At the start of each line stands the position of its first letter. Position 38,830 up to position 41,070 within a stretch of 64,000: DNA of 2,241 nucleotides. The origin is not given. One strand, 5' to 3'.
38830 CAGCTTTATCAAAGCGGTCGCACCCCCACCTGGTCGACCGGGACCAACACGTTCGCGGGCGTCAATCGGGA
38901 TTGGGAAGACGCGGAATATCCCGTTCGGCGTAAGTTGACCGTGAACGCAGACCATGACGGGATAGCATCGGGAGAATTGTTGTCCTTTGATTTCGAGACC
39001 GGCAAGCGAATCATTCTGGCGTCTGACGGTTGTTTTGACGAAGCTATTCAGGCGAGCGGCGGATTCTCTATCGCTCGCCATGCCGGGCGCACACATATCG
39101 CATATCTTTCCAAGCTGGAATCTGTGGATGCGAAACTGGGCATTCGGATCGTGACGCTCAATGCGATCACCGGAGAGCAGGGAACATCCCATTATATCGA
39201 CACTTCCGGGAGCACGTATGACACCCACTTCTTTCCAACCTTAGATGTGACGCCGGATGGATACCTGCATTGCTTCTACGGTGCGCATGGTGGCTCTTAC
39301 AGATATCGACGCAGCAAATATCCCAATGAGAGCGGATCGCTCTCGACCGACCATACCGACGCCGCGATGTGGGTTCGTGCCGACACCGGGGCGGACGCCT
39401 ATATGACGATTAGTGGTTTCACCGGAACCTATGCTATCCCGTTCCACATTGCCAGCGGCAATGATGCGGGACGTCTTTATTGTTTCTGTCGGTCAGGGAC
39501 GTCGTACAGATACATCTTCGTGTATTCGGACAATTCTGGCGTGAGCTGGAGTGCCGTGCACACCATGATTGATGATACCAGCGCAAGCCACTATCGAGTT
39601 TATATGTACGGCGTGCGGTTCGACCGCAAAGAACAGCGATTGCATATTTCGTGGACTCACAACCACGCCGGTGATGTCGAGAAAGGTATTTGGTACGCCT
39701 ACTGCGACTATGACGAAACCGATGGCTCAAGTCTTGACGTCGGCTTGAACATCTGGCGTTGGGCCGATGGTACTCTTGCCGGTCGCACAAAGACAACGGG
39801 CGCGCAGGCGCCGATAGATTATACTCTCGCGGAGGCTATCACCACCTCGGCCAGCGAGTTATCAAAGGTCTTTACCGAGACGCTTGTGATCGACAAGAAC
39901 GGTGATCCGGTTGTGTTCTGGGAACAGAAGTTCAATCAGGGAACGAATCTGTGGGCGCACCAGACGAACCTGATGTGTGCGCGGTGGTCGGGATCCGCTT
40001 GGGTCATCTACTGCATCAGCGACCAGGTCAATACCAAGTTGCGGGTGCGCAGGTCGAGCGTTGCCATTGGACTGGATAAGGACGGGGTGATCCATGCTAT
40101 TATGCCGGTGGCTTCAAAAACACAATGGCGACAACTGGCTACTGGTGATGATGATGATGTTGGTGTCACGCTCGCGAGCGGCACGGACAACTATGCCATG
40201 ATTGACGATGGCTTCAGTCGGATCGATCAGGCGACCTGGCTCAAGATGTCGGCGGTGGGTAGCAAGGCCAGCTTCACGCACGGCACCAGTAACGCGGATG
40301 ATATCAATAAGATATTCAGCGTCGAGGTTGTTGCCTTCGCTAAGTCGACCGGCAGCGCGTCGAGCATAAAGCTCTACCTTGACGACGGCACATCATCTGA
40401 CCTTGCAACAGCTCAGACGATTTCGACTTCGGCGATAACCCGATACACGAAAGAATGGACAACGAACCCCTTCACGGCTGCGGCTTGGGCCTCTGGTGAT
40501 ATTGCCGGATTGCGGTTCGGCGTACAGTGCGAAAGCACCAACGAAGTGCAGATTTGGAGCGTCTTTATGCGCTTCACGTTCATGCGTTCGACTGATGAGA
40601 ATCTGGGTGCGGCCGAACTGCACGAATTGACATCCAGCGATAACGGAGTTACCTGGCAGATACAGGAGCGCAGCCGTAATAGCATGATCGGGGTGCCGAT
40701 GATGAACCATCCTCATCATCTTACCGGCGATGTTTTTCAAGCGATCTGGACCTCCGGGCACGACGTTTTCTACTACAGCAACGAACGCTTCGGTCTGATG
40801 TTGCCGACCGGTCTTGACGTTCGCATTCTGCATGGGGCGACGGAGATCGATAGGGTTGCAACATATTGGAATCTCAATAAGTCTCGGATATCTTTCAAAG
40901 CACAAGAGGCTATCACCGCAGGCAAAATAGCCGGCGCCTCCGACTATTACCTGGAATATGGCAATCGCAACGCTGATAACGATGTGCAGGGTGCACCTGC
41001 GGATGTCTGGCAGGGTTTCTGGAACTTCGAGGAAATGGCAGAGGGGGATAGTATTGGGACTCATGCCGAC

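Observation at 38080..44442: A 2120-aa lectin/sialidase-like multidomain protein sits inside the head-morphogenesis block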

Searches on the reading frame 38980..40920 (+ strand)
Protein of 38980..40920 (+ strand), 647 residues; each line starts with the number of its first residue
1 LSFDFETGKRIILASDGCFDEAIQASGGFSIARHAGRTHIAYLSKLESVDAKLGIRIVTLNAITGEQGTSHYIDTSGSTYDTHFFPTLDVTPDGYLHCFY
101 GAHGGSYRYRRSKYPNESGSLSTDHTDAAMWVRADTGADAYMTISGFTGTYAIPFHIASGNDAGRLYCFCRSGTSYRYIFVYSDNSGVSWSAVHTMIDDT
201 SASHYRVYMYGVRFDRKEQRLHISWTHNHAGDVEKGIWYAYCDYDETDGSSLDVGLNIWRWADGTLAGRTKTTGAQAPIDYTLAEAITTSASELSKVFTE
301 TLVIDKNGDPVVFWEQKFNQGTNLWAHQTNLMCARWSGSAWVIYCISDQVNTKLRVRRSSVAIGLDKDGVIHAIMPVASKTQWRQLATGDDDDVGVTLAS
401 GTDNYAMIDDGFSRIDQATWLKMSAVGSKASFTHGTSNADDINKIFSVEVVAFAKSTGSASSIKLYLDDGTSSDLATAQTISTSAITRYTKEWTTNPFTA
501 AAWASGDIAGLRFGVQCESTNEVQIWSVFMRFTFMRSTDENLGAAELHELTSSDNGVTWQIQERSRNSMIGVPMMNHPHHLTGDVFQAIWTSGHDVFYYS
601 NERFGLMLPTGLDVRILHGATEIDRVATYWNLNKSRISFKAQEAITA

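Call 46: search_solved_structures(query=window:38980-40920:+, max_evalue=10, show_alignments=3)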
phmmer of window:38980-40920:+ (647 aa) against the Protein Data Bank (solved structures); distinct sequences matched with E-value up to 10: 4.
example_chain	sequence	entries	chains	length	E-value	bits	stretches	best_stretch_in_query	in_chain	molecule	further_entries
5uam_A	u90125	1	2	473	0.0019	20.2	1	76-182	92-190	Ulvan Lyase-PL25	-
5uas_A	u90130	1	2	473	0.016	17.1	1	76-182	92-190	UlvanLyase-PL25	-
4irt_A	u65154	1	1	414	1.2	11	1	57-234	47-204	Uncharacterized protein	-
5mad_A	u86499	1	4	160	1.4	10.8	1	387-469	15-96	3G61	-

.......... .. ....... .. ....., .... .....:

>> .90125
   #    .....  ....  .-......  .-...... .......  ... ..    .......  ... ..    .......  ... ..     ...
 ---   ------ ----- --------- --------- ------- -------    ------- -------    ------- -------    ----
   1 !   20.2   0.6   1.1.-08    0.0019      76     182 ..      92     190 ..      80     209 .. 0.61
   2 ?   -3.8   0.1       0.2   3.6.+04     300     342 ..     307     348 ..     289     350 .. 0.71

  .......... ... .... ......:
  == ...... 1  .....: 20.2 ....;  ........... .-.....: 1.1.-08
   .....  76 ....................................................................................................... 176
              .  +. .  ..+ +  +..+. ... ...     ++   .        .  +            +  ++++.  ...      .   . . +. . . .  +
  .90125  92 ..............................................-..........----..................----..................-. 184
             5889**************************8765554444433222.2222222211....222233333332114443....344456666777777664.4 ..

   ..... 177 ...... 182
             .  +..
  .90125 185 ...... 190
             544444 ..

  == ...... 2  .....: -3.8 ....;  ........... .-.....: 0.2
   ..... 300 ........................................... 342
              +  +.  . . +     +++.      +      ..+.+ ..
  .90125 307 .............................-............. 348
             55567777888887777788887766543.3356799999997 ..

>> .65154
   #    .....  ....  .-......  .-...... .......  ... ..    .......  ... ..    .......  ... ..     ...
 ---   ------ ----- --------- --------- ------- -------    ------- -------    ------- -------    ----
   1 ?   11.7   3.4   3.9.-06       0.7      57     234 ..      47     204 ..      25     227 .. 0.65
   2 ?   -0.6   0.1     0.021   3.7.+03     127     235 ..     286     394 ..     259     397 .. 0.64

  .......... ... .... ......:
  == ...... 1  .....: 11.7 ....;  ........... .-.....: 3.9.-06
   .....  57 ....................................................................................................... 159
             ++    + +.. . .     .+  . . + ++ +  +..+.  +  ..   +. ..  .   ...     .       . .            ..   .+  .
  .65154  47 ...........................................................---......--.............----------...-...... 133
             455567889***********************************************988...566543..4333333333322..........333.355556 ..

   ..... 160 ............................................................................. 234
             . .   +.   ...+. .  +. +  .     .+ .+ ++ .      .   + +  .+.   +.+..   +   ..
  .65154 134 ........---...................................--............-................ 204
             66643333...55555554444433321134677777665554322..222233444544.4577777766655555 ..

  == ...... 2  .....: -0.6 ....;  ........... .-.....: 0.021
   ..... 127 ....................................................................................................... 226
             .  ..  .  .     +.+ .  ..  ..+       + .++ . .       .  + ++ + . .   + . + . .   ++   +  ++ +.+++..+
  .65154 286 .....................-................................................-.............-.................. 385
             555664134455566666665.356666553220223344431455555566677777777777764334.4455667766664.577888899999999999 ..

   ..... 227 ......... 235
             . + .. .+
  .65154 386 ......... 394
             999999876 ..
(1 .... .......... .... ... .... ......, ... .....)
